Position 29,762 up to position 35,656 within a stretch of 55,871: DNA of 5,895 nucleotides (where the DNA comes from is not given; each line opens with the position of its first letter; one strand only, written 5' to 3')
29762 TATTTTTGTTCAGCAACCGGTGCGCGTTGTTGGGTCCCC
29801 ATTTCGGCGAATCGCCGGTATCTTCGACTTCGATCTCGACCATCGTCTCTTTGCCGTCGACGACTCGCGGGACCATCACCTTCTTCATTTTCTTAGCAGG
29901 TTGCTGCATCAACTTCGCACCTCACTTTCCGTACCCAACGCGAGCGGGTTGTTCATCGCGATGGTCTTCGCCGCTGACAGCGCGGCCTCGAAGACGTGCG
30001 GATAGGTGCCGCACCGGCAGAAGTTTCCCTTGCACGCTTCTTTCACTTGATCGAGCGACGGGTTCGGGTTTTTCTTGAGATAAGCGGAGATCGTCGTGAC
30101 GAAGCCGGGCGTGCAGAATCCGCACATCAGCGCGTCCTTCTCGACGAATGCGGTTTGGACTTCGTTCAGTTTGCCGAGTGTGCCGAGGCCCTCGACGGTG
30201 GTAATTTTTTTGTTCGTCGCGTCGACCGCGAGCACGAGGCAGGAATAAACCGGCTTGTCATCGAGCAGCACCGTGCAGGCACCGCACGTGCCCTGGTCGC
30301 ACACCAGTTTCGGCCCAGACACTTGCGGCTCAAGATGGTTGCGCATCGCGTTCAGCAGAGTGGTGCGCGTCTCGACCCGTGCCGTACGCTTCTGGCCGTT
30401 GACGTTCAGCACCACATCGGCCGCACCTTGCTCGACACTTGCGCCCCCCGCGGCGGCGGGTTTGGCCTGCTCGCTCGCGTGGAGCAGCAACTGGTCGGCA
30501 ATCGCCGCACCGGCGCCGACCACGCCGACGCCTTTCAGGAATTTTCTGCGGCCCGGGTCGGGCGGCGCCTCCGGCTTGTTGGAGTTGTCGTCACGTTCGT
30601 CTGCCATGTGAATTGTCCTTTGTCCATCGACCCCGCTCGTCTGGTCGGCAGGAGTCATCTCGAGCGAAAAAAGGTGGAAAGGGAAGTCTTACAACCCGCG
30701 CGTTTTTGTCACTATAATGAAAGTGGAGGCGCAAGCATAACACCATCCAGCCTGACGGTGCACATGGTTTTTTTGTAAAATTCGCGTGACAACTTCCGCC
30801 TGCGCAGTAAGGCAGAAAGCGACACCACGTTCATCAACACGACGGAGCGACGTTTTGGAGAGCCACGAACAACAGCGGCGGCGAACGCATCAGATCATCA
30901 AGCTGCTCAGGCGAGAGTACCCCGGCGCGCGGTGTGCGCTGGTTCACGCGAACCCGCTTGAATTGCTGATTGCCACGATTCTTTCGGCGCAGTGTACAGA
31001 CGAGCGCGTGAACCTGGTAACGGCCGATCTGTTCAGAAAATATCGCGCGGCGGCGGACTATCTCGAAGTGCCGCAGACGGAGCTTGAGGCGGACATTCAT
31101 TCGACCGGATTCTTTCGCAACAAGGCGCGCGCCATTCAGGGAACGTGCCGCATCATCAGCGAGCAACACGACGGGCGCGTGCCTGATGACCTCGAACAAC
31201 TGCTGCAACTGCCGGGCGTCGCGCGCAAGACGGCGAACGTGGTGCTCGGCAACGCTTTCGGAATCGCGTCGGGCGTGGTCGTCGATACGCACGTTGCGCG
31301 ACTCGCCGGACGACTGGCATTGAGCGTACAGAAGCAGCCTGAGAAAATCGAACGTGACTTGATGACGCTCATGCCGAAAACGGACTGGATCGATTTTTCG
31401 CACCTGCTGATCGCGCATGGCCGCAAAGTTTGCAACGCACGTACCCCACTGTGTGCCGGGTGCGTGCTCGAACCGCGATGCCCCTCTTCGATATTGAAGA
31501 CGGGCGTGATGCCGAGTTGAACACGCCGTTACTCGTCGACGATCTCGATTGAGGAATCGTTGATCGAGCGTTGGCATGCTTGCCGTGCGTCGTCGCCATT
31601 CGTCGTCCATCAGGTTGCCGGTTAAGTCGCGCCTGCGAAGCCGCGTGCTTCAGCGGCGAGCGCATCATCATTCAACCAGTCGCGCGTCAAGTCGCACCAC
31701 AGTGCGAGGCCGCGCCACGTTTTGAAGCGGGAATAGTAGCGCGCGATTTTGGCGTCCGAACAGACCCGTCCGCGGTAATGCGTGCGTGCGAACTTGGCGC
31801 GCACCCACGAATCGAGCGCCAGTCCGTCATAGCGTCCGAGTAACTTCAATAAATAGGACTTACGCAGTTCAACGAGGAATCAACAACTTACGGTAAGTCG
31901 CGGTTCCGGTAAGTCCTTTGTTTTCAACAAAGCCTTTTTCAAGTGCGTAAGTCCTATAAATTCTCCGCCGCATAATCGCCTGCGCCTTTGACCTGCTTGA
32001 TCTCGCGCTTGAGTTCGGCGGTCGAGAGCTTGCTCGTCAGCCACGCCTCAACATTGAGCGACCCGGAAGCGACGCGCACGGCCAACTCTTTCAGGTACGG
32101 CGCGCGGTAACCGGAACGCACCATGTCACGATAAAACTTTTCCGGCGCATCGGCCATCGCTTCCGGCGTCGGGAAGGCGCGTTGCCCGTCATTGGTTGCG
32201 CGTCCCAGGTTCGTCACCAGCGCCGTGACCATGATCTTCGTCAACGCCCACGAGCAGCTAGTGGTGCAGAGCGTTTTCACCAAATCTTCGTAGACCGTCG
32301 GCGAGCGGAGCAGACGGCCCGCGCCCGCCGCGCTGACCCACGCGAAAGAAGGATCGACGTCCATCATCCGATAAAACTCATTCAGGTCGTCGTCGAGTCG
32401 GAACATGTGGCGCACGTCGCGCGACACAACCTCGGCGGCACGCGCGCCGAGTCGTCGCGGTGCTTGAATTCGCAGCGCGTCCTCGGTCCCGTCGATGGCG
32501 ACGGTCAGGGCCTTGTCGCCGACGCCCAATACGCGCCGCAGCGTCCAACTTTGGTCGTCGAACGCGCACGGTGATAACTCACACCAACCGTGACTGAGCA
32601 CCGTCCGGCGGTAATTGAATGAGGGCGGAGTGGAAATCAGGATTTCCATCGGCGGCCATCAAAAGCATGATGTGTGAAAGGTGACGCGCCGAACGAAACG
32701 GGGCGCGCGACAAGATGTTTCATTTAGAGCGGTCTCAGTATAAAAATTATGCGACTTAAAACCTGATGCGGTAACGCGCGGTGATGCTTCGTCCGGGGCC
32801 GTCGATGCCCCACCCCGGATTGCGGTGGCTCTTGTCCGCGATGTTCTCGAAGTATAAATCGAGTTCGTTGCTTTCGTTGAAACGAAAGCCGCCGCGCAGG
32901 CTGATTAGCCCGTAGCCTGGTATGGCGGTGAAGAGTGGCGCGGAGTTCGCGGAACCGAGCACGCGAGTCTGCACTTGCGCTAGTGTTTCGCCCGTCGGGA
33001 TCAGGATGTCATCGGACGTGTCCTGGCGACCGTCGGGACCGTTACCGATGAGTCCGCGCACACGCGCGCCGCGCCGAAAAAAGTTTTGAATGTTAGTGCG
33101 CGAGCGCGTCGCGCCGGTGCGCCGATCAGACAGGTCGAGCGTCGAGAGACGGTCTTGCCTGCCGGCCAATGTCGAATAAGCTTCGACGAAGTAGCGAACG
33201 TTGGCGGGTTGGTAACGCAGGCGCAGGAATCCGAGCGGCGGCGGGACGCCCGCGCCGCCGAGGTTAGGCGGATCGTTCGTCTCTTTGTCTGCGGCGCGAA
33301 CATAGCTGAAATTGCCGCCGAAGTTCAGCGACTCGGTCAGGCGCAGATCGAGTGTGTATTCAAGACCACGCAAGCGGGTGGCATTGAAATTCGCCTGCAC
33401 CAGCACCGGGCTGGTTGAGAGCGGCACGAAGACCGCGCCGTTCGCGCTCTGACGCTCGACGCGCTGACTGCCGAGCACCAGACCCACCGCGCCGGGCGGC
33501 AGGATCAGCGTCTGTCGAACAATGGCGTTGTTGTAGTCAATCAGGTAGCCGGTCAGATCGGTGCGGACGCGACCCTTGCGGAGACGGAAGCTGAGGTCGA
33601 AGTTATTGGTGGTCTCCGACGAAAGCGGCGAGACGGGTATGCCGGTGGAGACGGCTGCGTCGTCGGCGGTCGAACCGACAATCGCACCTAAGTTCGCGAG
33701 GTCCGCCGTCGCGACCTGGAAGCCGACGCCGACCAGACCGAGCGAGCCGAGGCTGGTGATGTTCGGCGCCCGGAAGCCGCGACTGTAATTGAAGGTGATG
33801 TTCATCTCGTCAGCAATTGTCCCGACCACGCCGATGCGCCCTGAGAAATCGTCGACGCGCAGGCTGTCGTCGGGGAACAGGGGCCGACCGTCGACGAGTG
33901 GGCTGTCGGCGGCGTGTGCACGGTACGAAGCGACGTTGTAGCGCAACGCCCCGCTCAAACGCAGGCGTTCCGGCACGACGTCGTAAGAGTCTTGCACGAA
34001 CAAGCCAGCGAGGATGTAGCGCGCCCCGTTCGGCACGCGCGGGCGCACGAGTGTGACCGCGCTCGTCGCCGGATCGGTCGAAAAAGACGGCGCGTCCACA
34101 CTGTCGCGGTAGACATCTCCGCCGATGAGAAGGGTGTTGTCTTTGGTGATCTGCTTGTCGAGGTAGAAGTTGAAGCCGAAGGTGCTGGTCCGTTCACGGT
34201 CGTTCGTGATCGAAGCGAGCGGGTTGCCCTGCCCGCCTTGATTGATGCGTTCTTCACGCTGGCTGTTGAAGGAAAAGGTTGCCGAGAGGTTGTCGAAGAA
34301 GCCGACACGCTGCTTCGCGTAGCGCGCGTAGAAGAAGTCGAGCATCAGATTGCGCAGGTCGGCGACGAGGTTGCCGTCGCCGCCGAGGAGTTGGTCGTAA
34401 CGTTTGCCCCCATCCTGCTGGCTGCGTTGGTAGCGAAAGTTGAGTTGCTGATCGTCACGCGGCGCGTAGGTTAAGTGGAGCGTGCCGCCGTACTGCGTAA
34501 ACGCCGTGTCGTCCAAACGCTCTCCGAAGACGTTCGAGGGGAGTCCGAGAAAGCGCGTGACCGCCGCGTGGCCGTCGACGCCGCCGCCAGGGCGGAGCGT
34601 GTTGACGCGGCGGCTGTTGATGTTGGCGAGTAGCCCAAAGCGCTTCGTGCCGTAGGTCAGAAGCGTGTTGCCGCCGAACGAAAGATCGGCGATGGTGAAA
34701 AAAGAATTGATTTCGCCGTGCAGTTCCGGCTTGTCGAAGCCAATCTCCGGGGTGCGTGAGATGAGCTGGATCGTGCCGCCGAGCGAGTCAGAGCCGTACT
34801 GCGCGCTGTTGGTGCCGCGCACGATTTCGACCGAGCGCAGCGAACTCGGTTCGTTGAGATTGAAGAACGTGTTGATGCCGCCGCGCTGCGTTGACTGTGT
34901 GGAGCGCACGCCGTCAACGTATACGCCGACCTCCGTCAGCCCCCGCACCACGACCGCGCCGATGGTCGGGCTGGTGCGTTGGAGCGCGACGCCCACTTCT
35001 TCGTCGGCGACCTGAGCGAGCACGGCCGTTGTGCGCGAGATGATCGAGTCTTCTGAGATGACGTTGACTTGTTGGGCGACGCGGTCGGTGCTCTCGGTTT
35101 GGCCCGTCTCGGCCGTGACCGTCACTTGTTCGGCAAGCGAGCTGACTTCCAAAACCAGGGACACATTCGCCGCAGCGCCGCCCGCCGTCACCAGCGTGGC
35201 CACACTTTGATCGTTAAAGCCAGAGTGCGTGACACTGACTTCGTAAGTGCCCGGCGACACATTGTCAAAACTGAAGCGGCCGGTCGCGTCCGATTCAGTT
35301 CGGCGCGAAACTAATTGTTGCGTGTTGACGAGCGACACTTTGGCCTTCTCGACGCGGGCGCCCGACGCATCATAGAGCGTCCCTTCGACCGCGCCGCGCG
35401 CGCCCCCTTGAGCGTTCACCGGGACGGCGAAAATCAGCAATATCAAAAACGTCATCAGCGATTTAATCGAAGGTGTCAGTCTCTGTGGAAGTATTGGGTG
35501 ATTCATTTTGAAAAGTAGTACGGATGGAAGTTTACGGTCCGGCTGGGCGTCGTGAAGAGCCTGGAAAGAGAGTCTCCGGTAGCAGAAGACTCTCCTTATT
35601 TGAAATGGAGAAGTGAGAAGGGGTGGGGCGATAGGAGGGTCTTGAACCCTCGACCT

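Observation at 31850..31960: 103-bp MITE with TAAA duplication inserted into the helix-hairpin-helix motif of an AlkA-like glycosylase gene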

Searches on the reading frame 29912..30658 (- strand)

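Call 55: search_protein_families(library=pfam, proteins=[window:29912-30658:-], max_evalue=0.001)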
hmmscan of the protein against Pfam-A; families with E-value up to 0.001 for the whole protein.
window:29912-30658:- (249 aa): 3 families
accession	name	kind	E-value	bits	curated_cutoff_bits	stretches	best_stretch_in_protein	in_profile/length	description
PF01799.25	Fer2_2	-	3.1e-25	88.5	30.3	1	154-226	1-74/75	[2Fe-2S] binding domain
PF00111.32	Fer2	-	4.8e-06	26.9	21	1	85-138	2-53/77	2Fe-2S iron-sulfur cluster binding domain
PF13085.11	Fer2_3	-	4.2e-05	23.9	27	1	100-158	33-89/107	2Fe-2S iron-sulfur cluster binding domain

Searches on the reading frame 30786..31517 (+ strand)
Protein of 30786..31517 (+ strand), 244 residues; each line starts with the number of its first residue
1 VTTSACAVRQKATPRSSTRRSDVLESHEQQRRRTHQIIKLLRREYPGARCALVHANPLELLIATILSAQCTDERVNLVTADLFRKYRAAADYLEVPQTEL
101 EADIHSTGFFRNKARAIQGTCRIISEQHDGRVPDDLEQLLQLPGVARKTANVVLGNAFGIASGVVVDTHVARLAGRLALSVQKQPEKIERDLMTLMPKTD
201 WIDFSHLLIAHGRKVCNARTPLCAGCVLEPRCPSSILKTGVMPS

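Call 55: search_protein_families(library=pfam, proteins=[window:30786-31517:+], max_evalue=0.001)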
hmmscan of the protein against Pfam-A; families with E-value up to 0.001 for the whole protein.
window:30786-31517:+ (244 aa): 2 families
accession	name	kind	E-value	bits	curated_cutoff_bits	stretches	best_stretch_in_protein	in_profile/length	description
PF00730.31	HhH-GPD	-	1.9e-22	80.1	26.2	1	62-197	1-107/108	HhH-GPD superfamily base excision DNA repair protein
PF00633.29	HHH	-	3.4e-06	27.1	24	1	128-154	2-28/30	Helix-hairpin-helix motif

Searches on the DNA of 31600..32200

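Call 20: search_rna_families(source=window, start=31600, end=32200, threshold=evalue, max_evalue=10)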
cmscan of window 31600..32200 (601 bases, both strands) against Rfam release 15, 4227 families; matches with E-value up to 10: 1.
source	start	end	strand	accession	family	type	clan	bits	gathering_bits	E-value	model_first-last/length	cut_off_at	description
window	32127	32149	+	RF01985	ZEB2_AS1_2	Gene; lncRNA;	-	13.3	70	1.8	1-61/61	no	ZEB2 antisense RNA 1 conserved region 2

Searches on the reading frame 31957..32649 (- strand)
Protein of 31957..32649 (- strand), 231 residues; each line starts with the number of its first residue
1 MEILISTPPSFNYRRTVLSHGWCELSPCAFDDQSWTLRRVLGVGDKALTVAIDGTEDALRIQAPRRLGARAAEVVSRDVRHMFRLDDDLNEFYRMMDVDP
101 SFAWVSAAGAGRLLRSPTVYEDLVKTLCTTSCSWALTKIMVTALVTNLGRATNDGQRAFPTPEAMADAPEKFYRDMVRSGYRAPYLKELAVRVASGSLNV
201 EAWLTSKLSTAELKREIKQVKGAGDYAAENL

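Call 55: search_protein_families(library=pfam, proteins=[window:31957-32649:-], max_evalue=0.001)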
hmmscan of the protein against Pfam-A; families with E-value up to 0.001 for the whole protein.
window:31957-32649:- (231 aa): 0 families

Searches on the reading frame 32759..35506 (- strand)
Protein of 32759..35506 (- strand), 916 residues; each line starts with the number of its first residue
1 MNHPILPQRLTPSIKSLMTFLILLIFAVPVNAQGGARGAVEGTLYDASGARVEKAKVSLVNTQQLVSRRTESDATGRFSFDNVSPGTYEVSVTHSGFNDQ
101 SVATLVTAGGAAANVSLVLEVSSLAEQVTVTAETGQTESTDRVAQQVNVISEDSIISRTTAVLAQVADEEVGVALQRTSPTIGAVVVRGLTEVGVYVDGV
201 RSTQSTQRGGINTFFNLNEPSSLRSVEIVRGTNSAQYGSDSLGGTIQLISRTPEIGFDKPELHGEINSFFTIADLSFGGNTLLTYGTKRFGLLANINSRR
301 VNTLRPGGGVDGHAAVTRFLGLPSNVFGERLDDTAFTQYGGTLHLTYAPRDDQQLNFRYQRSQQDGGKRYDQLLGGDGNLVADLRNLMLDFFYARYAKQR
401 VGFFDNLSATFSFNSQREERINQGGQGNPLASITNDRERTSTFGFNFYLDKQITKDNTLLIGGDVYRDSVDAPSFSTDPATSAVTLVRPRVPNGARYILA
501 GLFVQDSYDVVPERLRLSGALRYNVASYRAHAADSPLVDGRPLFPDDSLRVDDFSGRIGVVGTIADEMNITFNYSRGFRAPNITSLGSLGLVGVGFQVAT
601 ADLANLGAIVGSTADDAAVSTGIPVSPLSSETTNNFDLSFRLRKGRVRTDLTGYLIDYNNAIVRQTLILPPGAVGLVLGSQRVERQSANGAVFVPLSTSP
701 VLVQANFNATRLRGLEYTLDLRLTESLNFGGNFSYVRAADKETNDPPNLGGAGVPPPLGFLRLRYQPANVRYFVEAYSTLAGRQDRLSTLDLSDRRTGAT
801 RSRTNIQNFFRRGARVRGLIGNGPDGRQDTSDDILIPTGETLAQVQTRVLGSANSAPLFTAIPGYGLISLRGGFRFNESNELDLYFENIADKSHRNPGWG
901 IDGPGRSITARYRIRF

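Call 55: search_protein_families(library=pfam, proteins=[window:32759-35506:-], max_evalue=0.001)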
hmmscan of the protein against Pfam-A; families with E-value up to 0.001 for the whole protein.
window:32759-35506:- (916 aa): 5 families
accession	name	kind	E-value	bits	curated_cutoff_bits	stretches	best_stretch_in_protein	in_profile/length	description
PF00593.30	TonB_dep_Rec_b-barrel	-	2.9e-30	106.9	27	1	347-888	24-435/436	TonB dependent receptor-like, beta-barrel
PF13620.12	CarboxypepD_reg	-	8.8e-16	58.5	32.3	1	40-119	2-81/82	Carboxypeptidase regulatory-like domain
PF07715.20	Plug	-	3.5e-14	53.7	23.9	1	142-245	4-107/107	TonB-dependent Receptor Plug Domain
PF13715.12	CarbopepD_reg_2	-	1.3e-06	28.7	32.2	1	40-130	1-88/88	CarboxypepD_reg-like domain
PF17210.9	SdrD_B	-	4.2e-06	27.4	29.7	1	46-134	18-103/112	SdrD B-like domain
